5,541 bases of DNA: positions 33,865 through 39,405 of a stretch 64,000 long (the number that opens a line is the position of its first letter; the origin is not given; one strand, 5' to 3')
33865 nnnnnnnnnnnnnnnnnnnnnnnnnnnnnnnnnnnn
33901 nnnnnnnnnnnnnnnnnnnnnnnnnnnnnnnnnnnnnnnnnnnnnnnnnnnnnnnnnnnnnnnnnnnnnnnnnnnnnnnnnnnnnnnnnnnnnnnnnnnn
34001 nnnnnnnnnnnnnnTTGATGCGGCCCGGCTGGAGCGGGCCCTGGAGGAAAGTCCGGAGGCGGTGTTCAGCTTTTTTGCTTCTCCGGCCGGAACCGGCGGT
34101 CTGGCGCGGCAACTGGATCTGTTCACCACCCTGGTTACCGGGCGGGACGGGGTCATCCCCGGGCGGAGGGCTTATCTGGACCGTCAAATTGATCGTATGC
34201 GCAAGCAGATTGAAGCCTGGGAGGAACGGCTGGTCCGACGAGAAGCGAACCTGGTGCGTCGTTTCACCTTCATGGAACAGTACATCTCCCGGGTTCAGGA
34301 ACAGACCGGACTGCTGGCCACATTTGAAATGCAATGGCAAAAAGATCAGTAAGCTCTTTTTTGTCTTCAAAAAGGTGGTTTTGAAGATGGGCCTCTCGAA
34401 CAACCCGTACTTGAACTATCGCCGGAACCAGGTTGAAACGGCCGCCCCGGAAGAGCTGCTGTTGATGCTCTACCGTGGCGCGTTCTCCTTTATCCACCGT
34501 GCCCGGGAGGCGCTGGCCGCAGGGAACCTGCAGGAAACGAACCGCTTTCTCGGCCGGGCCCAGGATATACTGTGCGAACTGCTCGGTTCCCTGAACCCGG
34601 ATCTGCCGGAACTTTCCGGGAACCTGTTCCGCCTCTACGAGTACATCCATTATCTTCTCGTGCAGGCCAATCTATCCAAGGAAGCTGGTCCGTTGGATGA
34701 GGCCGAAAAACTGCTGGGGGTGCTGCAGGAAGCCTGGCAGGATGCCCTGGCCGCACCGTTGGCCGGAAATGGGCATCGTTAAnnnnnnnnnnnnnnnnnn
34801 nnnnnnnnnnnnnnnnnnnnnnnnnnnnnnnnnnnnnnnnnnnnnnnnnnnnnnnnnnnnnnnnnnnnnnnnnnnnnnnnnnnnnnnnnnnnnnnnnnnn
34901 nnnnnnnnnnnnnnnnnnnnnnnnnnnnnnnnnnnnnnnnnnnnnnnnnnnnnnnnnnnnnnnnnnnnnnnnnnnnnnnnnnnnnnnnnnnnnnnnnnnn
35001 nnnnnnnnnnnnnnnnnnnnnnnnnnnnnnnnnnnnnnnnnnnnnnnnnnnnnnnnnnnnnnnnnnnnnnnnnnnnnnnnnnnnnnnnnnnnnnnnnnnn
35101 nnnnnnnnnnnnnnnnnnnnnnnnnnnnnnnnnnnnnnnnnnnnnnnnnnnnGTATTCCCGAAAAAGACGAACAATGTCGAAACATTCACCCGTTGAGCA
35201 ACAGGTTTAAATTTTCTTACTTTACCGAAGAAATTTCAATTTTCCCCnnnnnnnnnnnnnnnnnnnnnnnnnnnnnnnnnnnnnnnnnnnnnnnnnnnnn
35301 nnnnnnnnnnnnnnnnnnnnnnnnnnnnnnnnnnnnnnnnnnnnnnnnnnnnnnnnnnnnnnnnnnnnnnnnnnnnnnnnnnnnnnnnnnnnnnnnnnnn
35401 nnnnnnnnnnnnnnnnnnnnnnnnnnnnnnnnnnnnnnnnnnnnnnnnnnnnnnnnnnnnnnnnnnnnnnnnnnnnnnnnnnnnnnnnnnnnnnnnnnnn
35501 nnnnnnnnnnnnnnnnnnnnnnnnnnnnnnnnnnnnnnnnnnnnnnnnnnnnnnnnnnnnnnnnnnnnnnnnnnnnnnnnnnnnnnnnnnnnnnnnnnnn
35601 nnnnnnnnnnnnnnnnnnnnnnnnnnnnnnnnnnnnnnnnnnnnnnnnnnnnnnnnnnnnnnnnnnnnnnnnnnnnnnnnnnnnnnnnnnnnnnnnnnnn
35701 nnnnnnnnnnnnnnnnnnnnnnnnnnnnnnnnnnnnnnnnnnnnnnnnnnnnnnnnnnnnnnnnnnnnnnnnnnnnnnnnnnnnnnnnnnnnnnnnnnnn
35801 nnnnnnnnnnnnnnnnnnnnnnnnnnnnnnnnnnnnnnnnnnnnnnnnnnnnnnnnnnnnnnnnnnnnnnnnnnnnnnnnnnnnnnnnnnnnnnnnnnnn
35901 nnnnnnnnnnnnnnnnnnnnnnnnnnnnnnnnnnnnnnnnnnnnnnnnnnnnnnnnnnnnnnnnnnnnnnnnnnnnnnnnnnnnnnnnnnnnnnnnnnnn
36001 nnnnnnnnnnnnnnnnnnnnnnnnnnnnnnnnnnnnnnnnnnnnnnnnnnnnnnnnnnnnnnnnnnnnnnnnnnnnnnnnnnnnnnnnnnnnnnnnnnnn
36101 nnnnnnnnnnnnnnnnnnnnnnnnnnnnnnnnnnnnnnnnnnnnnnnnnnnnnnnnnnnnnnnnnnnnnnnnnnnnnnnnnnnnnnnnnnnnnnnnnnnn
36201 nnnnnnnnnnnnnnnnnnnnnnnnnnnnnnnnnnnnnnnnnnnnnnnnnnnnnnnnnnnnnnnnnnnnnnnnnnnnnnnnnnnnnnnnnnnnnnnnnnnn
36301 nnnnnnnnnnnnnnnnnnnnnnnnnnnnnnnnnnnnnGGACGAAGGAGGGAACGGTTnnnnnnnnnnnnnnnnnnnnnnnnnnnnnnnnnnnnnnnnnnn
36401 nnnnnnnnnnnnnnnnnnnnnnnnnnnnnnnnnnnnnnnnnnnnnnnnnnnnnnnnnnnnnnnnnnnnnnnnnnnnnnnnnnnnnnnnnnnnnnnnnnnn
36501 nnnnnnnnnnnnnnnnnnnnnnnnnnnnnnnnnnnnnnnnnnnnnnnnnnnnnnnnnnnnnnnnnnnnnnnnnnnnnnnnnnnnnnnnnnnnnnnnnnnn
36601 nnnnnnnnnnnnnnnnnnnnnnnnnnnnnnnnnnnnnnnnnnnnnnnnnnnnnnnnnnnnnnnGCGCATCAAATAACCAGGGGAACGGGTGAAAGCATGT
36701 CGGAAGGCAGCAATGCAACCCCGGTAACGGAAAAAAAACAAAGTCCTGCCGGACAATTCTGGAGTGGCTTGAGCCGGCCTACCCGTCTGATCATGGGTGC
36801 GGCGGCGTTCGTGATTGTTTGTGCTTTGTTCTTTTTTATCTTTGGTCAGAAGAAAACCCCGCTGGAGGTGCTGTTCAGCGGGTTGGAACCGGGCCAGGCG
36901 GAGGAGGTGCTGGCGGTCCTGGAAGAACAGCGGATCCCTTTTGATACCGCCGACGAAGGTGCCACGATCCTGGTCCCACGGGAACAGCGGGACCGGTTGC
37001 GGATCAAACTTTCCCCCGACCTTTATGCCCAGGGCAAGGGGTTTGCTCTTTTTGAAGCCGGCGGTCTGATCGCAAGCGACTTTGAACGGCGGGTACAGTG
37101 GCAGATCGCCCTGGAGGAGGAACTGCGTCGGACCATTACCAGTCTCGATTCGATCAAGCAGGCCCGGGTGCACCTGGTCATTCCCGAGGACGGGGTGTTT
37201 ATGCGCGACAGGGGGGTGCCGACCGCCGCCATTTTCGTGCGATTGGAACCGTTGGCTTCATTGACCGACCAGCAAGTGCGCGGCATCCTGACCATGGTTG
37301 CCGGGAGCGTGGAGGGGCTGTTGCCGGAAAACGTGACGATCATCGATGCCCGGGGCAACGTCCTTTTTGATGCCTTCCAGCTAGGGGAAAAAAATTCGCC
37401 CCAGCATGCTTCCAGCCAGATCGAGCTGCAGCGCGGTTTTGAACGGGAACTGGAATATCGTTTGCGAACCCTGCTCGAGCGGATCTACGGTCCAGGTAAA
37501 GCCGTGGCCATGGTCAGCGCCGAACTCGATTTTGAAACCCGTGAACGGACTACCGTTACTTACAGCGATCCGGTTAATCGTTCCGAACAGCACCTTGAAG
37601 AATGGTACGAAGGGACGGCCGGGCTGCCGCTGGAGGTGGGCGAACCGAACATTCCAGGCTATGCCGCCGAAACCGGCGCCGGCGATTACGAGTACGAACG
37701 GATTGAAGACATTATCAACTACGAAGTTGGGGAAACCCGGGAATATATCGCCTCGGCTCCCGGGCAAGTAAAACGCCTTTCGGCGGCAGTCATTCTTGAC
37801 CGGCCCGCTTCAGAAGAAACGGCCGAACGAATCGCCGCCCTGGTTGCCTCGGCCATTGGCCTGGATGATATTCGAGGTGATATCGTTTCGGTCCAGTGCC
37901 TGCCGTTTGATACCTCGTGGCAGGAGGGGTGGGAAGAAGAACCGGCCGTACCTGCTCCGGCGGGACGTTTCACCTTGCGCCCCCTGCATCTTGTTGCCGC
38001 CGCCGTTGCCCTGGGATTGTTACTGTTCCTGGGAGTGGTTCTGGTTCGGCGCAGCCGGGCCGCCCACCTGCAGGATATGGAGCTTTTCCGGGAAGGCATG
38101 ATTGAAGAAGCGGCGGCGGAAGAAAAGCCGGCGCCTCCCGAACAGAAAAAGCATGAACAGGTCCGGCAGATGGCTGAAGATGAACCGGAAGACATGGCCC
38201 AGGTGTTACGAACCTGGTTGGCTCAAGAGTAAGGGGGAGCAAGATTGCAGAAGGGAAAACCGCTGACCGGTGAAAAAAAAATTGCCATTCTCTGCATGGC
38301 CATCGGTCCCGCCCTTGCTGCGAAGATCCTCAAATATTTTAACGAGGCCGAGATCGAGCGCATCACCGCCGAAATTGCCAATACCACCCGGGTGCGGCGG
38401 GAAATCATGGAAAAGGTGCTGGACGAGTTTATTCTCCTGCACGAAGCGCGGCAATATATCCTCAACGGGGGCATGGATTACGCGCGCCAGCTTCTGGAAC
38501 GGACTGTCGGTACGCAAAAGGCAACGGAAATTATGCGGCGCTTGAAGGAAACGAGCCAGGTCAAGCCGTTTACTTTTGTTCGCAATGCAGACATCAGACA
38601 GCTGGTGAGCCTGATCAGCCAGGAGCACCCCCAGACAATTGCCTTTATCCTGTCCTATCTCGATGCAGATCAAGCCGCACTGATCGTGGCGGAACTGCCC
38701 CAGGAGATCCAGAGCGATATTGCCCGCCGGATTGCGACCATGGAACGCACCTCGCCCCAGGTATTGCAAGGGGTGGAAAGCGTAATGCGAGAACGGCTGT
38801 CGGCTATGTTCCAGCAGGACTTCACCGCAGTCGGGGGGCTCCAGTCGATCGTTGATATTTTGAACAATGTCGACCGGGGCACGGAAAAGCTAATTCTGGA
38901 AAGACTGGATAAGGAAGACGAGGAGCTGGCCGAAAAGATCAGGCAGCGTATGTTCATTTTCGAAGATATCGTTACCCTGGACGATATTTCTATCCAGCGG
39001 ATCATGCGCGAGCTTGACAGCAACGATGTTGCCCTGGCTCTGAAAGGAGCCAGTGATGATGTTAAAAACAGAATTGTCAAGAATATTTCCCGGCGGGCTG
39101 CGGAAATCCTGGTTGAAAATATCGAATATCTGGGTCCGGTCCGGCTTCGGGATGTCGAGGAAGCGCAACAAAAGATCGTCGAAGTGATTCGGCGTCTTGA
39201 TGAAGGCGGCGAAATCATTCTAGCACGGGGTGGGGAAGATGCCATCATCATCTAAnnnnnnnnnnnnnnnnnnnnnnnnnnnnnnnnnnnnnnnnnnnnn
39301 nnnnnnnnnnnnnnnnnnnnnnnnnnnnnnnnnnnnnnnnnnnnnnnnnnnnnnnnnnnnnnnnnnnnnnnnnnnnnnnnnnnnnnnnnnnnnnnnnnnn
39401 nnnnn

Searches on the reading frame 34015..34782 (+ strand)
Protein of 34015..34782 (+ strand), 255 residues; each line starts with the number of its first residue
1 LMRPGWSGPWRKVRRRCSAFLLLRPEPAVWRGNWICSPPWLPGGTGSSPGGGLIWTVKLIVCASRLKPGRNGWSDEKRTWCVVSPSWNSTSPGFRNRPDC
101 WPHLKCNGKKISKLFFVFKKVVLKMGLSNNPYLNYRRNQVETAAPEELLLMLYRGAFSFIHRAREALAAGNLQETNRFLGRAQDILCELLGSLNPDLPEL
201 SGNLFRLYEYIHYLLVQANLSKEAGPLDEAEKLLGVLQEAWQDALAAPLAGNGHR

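Call 63: search_protein_families(library=pfam, proteins=[window:34015-34782:+], max_evalue=0.001)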
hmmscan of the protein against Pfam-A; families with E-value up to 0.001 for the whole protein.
window:34015-34782:+ (255 aa): 1 family
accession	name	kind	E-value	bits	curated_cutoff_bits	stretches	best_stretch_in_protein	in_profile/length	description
PF02561.19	FliS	-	2.2e-32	112.1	26.7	1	134-244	3-114/115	Flagellar protein FliS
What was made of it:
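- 34414..34782 (+): fliS (flagellin chaperone). The start coordinate is approximate. Pfam PF02561, E 2.2e-32, on residues 134-244 of the ORF 34015-34782 (call 63).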

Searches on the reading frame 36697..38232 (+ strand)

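Call 30: search_protein_families(library=pfam, proteins=[window:36697-38232:+], max_evalue=0.001)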
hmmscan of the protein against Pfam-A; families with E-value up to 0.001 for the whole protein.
window:36697-38232:+ (511 aa): 2 families
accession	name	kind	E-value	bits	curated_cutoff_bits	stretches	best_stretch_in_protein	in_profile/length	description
PF01514.23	YscJ_FliF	-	1.9e-52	178.2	24.4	1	53-224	3-178/179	Secretory protein of YscJ/FliF family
PF08345.17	YscJ_FliF_C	-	6e-34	118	23.8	1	260-404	1-147/147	Flagellar M-ring protein C-terminal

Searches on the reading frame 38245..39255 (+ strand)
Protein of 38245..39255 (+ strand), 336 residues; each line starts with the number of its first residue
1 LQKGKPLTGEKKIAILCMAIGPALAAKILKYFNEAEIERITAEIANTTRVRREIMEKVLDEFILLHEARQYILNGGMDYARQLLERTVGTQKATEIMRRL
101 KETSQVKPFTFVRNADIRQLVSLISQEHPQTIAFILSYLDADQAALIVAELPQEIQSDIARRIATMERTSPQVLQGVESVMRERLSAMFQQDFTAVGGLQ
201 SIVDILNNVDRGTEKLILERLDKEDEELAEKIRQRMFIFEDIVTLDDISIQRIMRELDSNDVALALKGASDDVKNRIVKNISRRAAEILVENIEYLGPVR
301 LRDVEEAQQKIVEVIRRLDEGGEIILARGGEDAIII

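Call 30: search_protein_families(library=pfam, proteins=[window:38245-39255:+], max_evalue=0.001)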
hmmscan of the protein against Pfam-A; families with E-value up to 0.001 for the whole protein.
window:38245-39255:+ (336 aa): 4 families
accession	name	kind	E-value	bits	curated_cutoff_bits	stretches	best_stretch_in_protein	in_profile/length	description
PF01706.21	FliG_C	-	6.8e-42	142.6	23.3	1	219-326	1-108/108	FliG C-terminal domain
PF14842.11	FliG_N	-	3.8e-39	133.9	25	2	7-109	2-104/104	FliG N-terminal domain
PF14841.11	FliG_M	-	6.5e-34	116.4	25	2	118-191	2-75/76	FliG middle domain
PF03448.22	MgtE_N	-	5e-08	33.9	25.9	0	92-169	17-91/102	MgtE intracellular N domain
